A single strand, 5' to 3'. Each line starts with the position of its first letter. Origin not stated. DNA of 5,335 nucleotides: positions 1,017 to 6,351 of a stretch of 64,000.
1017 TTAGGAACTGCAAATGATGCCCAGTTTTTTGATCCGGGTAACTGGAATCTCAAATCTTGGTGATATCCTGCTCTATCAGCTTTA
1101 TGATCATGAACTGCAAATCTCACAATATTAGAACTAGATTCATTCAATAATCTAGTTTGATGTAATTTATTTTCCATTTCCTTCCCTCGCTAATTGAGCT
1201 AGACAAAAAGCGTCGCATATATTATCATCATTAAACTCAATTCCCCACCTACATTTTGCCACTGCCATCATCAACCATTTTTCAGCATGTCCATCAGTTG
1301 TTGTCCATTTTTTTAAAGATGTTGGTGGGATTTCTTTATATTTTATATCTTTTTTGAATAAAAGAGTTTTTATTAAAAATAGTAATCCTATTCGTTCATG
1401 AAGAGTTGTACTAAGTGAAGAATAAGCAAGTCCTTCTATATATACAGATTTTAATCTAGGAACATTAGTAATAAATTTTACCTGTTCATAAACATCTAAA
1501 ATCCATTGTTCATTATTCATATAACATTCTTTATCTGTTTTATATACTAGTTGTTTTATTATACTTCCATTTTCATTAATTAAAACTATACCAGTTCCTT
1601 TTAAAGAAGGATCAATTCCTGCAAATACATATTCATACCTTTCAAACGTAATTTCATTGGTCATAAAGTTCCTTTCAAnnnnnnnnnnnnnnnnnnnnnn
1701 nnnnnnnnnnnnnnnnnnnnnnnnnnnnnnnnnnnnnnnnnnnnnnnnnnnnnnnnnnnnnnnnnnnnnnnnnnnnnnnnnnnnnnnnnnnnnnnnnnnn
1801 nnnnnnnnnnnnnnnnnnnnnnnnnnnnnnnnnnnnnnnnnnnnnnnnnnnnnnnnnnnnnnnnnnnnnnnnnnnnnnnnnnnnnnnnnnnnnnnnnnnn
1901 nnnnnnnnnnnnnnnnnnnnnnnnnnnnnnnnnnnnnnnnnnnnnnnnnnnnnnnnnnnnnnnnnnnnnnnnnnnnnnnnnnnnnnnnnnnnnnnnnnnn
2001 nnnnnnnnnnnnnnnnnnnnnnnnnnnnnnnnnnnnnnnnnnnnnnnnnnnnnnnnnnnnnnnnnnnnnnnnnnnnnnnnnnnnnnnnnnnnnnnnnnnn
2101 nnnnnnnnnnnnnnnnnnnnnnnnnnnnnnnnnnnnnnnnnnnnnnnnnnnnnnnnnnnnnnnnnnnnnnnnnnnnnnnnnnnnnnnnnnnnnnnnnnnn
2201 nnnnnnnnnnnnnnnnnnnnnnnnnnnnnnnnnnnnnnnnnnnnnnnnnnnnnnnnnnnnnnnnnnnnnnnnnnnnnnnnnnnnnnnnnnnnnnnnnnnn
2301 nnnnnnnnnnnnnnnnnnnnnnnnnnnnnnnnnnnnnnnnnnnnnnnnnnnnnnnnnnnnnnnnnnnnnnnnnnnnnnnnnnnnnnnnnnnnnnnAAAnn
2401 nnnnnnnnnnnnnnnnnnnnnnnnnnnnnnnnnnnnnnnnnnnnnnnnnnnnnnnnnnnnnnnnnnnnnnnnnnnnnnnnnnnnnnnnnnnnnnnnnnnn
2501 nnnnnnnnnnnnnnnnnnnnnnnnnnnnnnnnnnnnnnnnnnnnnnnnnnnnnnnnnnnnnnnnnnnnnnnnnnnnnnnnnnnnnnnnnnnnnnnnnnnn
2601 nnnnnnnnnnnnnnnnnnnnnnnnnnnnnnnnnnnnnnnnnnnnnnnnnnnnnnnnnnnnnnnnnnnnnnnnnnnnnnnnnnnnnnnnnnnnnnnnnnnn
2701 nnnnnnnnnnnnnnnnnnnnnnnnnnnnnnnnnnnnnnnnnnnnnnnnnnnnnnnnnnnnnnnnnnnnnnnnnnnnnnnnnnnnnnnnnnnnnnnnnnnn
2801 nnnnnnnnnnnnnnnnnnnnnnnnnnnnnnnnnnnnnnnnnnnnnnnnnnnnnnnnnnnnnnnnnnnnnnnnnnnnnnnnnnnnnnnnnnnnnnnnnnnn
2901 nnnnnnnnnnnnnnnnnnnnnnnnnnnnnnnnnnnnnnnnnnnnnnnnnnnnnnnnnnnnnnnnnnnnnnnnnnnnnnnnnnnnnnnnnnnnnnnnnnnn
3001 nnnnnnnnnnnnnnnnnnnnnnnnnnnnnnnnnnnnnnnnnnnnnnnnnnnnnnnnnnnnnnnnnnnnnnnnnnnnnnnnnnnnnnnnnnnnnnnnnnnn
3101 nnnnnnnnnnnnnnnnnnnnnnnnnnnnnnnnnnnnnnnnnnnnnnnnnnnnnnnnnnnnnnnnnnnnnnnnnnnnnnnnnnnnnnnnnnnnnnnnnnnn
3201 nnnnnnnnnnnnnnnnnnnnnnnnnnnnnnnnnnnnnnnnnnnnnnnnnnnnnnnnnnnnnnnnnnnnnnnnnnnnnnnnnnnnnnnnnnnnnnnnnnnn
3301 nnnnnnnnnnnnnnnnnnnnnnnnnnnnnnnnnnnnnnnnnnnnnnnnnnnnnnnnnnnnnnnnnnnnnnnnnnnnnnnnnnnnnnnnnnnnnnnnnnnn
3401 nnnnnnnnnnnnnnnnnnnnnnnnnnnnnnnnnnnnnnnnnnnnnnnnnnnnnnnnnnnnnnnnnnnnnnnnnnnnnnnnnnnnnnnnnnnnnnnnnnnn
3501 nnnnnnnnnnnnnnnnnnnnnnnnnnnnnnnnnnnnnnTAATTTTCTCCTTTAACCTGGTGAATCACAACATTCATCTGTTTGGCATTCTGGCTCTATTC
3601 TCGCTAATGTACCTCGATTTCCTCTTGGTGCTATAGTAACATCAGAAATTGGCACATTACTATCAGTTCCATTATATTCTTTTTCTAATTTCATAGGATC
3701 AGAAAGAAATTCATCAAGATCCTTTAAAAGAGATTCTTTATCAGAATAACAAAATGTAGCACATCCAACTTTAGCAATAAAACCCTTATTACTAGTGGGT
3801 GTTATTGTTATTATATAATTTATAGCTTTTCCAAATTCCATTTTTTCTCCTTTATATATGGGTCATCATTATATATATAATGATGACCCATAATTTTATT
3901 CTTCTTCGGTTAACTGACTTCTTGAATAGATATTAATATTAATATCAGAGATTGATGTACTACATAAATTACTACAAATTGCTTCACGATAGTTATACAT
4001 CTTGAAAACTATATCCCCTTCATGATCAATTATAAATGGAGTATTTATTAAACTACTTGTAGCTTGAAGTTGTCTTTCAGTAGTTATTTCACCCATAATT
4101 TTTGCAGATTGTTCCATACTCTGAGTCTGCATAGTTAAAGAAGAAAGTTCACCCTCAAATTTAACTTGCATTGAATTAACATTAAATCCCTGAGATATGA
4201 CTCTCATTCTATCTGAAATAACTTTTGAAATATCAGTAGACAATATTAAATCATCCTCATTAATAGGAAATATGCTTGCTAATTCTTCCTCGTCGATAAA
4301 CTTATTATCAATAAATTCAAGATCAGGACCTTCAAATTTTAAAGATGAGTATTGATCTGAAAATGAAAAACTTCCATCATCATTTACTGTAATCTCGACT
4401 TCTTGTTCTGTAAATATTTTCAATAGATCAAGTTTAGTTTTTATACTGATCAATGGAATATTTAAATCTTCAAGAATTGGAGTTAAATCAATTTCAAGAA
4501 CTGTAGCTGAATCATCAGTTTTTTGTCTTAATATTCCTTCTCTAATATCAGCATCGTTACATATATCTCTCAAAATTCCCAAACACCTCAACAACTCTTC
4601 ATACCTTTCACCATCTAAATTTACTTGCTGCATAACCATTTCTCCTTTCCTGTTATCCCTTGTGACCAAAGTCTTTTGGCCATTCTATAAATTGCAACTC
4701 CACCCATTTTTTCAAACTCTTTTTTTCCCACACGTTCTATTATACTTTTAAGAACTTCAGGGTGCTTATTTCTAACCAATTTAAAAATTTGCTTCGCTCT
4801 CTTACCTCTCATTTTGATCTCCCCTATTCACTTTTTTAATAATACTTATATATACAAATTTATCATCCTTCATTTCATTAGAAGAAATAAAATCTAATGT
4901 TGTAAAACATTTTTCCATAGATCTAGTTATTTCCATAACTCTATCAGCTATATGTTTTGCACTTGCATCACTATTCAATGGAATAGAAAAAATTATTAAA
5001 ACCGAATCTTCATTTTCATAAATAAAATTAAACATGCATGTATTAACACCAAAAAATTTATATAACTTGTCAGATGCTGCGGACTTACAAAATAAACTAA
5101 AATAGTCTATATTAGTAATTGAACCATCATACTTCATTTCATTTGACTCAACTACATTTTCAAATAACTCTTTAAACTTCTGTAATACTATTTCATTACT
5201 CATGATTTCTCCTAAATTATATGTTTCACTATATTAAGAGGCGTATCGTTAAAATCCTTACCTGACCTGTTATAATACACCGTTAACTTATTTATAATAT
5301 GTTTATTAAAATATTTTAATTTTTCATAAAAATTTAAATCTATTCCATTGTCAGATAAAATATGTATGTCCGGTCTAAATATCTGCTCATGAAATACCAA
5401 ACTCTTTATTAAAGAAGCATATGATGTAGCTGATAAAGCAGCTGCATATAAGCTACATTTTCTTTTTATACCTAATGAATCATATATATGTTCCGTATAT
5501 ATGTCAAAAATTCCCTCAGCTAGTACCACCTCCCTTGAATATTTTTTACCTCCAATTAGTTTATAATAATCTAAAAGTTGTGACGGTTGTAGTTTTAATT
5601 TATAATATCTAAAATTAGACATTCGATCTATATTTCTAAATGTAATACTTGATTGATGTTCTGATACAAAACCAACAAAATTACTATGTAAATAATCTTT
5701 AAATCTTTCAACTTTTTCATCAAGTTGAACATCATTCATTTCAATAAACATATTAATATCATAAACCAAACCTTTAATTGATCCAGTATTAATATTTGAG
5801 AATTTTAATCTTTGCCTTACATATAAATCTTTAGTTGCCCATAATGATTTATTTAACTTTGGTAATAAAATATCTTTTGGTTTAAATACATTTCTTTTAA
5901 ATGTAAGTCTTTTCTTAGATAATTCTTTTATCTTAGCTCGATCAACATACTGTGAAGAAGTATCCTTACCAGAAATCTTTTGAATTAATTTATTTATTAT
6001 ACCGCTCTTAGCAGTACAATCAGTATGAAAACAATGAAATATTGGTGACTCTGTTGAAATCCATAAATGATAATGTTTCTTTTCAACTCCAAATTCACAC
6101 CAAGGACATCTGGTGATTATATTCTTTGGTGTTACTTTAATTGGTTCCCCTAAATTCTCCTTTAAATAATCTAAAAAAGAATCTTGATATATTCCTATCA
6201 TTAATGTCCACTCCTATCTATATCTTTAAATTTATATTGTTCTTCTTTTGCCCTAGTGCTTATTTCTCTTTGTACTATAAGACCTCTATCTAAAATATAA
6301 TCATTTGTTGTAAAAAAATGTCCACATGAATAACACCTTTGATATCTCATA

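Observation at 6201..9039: Tandem array of six paralogous small Cys-rich double zinc-ribbon proteins inside the replication module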

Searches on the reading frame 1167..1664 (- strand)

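Call 73: search_protein_families(library=phrogs, max_evalue=0.001, proteins=[window:1167-1664:-])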
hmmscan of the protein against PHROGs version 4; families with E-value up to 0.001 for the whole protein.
window:1167-1664:- (165 aa): 2 families
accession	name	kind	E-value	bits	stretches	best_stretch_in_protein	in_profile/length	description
phrog_159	-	DNA, RNA and nucleotide metabolism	7.2e-25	88.6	1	13-164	89-251/330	RuvC-like Holliday junction resolvase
phrog_1770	-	DNA, RNA and nucleotide metabolism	3.6e-08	34.5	1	13-161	5-149/158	Holliday junction resolvase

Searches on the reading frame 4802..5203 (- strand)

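Call 17: search_protein_families(library=pfam, max_evalue=0.01, proteins=[window:4802-5203:-])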
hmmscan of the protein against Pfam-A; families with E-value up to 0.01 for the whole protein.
window:4802-5203:- (133 aa): 0 families

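Call 73: search_protein_families(library=phrogs, max_evalue=0.001, proteins=[window:4802-5203:-])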
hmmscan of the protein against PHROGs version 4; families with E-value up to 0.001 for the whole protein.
window:4802-5203:- (133 aa): 1 family
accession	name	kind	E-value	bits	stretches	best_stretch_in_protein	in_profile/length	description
phrog_25766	-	unknown function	0.00025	21.5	1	15-112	142-232/394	-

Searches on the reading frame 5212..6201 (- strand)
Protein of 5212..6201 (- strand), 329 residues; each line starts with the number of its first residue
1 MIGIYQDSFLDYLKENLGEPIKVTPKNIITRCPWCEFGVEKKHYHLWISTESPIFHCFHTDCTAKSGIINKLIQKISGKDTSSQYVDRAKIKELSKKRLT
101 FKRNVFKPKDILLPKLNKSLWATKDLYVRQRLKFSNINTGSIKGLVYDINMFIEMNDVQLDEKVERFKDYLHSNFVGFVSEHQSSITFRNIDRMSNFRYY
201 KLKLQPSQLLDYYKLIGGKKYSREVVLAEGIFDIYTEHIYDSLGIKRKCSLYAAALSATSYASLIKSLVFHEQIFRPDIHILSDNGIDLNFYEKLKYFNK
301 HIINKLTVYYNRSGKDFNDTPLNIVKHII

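Call 17: search_protein_families(library=pfam, max_evalue=0.01, proteins=[window:5212-6201:-])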
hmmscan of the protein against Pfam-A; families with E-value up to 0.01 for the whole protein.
window:5212-6201:- (329 aa): 0 families

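Call 73: search_protein_families(library=phrogs, max_evalue=0.001, proteins=[window:5212-6201:-])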
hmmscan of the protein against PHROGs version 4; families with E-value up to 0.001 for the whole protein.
window:5212-6201:- (329 aa): 0 families

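Call 75: search_dna_similar(query=window:5212-6201:-, collection=phages, mode=protein, max_evalue=0.001, max_rows=12)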
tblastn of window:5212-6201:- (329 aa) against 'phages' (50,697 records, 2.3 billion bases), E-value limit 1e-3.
No match.

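Call 76: search_solved_structures(query=window:5212-6201:-, max_evalue=1)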
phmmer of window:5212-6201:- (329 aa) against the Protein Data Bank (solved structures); distinct sequences matched with E-value up to 1: 0.

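Call 93: find_homologous_proteins(query=window:5212-6201:-, max_evalue=0.001)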
Query window:5212-6201:- (329 aa): 594 proteins with E <= 0.001 among 1871 candidates; the best 120 are listed.
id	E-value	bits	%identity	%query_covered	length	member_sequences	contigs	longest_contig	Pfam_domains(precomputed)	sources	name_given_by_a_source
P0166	5.5e-219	745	100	100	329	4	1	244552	-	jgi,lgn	jgi:hypothetical protein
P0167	1.6e-178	612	81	100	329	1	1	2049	-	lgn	-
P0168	3.7e-177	607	79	100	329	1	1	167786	-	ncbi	-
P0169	1.0e-134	468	61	100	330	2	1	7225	-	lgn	-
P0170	1.4e-132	461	64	100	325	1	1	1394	-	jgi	jgi:hypothetical protein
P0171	3.0e-129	450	63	100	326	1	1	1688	-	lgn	-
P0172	7.3e-128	445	60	98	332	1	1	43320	-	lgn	-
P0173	2.3e-127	443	57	100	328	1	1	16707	-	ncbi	-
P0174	2.8e-127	443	60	100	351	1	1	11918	-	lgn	-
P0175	2.2e-124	434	58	100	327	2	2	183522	-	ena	-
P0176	2.6e-124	433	59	100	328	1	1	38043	-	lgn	-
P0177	7.0e-123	429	58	98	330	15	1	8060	-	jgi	-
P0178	9.2e-123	428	59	98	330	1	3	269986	-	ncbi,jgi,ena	-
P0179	9.8e-123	428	59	98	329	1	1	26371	-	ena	-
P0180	1.5e-122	428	55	100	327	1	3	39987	-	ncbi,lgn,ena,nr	ncbi:hypothetical protein KAR91_25025 [Candidatus Pacearchaeota archaeon]|nr:hypothetical protein [C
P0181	2.9e-122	427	55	100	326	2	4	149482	-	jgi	-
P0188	1.1e-119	418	55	100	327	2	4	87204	-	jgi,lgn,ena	-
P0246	1.7e-114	401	53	100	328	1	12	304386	-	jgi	jgi:hypothetical protein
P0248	2.2e-114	401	54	99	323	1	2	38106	PF01807.26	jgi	jgi:hypothetical protein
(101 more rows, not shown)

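Call 94: find_encoding_contigs(protein=P0168, flank=10000, max_places=1)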
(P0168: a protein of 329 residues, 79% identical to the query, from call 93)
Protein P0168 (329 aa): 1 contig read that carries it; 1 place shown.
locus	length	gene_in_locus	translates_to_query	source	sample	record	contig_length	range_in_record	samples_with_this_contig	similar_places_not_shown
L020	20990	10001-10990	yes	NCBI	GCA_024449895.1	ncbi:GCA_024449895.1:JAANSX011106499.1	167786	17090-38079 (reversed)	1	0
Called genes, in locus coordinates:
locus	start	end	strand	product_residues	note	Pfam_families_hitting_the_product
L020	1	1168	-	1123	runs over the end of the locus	-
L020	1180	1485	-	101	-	-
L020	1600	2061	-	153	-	-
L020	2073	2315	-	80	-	-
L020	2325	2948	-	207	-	-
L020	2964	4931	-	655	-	-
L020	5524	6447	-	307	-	-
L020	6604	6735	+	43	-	-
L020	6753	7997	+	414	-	PF05970:PIF1 (faint), PF13604:AAA_30, PF13245:AAA_19, PF13361:UvrD_C (weak), PF01443:Viral_helicase1, PF13538:UvrD_C_2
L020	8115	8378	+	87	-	-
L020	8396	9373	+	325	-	PF00004:AAA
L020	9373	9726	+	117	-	-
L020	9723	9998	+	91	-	-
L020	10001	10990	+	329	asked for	-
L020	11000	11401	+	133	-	-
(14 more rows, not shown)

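Call 95: find_encoding_contigs(protein=P0178, flank=10000, max_places=1)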
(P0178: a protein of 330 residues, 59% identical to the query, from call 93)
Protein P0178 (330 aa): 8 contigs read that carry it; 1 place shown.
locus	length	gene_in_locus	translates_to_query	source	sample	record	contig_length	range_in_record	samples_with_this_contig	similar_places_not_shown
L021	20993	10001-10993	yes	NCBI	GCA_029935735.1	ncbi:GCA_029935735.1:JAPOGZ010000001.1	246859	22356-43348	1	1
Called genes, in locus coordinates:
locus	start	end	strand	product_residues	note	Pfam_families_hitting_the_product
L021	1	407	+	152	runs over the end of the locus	-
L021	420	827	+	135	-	-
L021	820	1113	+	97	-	-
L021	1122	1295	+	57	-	-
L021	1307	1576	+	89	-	-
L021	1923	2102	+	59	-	-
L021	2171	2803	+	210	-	PF01464:SLT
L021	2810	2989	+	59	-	-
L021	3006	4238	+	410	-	PF05970:PIF1 (weak), PF13604:AAA_30, PF13245:AAA_19, PF01443:Viral_helicase1 (weak), PF13538:UvrD_C_2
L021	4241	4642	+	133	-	-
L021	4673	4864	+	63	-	-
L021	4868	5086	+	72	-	PF18902:DUF5658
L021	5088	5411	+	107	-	PF11750:DUF3307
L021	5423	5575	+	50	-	-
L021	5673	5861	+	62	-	-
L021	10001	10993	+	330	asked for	-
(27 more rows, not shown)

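Call 96: find_encoding_contigs(protein=P0246, flank=10000, max_places=1)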
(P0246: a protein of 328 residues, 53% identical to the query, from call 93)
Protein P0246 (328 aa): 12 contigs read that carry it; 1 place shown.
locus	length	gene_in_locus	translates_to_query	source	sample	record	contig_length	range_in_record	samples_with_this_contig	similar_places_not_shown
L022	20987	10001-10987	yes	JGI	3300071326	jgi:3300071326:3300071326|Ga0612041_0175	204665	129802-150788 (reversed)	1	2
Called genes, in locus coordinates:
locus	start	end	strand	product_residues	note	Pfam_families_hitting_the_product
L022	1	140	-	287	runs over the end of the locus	PF00293:NUDIX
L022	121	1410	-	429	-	-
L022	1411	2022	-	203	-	-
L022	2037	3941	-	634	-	-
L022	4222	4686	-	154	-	-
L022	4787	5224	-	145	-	-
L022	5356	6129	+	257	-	PF01464:SLT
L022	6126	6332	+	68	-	-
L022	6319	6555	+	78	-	-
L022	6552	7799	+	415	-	PF05970:PIF1 (weak), PF01443:Viral_helicase1 (faint), PF13245:AAA_19, PF13604:AAA_30, PF13538:UvrD_C_2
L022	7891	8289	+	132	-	-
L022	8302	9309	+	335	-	PF03215:Rad17 (weak), PF00004:AAA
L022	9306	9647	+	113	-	-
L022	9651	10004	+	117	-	-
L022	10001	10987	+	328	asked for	-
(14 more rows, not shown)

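Call 97: find_encoding_contigs(protein=P0175, flank=10000, max_places=1)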
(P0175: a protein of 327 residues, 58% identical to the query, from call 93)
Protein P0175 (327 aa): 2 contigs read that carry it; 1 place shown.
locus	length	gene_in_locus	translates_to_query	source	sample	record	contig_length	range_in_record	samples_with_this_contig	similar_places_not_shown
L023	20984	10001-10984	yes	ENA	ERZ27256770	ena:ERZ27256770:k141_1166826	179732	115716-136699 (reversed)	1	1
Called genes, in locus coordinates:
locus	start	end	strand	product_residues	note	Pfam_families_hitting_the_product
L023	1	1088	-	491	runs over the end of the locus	-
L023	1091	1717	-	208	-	-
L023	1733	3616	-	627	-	-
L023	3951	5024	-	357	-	-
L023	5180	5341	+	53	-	-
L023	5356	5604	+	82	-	-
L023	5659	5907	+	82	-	-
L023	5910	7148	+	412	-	PF05970:PIF1 (weak), PF13086:AAA_11 (faint), PF13604:AAA_30, PF00580:UvrD-helicase (weak), PF13245:AAA_19, PF13401:AAA_22 (weak), PF01443:Viral_helicase1 (faint), PF13538:UvrD_C_2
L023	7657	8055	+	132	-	-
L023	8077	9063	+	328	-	PF03215:Rad17, PF00004:AAA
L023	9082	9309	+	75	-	-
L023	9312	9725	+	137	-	PF00684:DnaJ_CXXCXGXG (faint)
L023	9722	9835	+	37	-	-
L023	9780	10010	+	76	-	-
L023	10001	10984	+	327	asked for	-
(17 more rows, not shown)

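Call 100: find_encoding_contigs(protein=P0181, flank=6000, max_places=1)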
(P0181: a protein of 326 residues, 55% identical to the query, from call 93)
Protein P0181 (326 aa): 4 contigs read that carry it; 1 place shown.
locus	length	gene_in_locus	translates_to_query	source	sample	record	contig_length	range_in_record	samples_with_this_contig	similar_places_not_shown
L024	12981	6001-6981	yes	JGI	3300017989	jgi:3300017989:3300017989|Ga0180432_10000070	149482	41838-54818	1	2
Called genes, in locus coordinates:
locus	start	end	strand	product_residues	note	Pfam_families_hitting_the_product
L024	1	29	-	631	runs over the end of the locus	-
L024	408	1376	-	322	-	-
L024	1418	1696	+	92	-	-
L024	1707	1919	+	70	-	-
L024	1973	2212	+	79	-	-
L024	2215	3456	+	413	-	PF05970:PIF1 (faint), PF00580:UvrD-helicase (weak), PF13245:AAA_19, PF13401:AAA_22 (faint), PF13604:AAA_30, PF01443:Viral_helicase1 (faint), PF13538:UvrD_C_2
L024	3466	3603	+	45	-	-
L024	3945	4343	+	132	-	-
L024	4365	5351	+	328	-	PF03215:Rad17 (weak), PF05496:RuvB_N (weak), PF00004:AAA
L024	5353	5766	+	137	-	PF27659:CHP02642 (faint), PF00684:DnaJ_CXXCXGXG (faint)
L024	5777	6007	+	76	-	-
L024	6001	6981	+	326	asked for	-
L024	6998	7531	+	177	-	-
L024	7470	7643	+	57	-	-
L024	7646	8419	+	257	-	-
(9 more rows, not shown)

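Call 101: find_encoding_contigs(protein=P0188, flank=6000, max_places=1)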
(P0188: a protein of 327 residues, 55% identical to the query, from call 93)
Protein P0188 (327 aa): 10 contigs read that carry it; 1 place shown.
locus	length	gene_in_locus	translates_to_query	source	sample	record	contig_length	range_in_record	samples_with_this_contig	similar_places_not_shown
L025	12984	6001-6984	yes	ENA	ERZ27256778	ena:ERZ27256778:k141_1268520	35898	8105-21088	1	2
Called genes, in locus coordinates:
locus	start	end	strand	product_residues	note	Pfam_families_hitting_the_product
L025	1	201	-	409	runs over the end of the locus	-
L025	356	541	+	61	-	-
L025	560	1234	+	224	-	PF01464:SLT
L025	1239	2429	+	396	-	PF05970:PIF1 (weak), PF13245:AAA_19, PF13604:AAA_30, PF01443:Viral_helicase1 (weak), PF13361:UvrD_C (weak), PF13538:UvrD_C_2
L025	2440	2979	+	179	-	-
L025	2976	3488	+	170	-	-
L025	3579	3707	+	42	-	-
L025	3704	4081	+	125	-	-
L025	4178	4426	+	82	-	-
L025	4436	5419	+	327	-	PF03215:Rad17, PF13173:AAA_14 (faint), PF00004:AAA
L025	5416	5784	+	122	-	PF00684:DnaJ_CXXCXGXG (weak)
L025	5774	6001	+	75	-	-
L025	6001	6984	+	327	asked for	-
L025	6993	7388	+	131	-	-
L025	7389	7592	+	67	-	-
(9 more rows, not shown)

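Call 102: find_encoding_contigs(protein=P0172, flank=6000, max_places=1)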
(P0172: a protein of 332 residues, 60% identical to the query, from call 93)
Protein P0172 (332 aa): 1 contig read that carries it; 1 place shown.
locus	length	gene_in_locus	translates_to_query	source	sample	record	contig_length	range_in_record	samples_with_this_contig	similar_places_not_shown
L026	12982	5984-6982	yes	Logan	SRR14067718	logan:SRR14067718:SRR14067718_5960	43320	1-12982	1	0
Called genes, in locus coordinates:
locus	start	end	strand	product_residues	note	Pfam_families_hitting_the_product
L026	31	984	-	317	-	-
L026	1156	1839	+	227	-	PF01464:SLT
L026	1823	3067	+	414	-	PF05970:PIF1 (weak), PF13604:AAA_30, PF13245:AAA_19, PF01443:Viral_helicase1 (faint), PF13361:UvrD_C (weak), PF13538:UvrD_C_2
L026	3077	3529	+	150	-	-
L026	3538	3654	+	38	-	-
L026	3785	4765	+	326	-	PF03215:Rad17 (weak), PF00004:AAA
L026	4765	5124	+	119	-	-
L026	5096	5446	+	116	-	-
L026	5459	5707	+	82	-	-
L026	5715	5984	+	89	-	-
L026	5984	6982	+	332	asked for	-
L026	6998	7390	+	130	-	-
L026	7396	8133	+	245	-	-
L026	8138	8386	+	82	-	-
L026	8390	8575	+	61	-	-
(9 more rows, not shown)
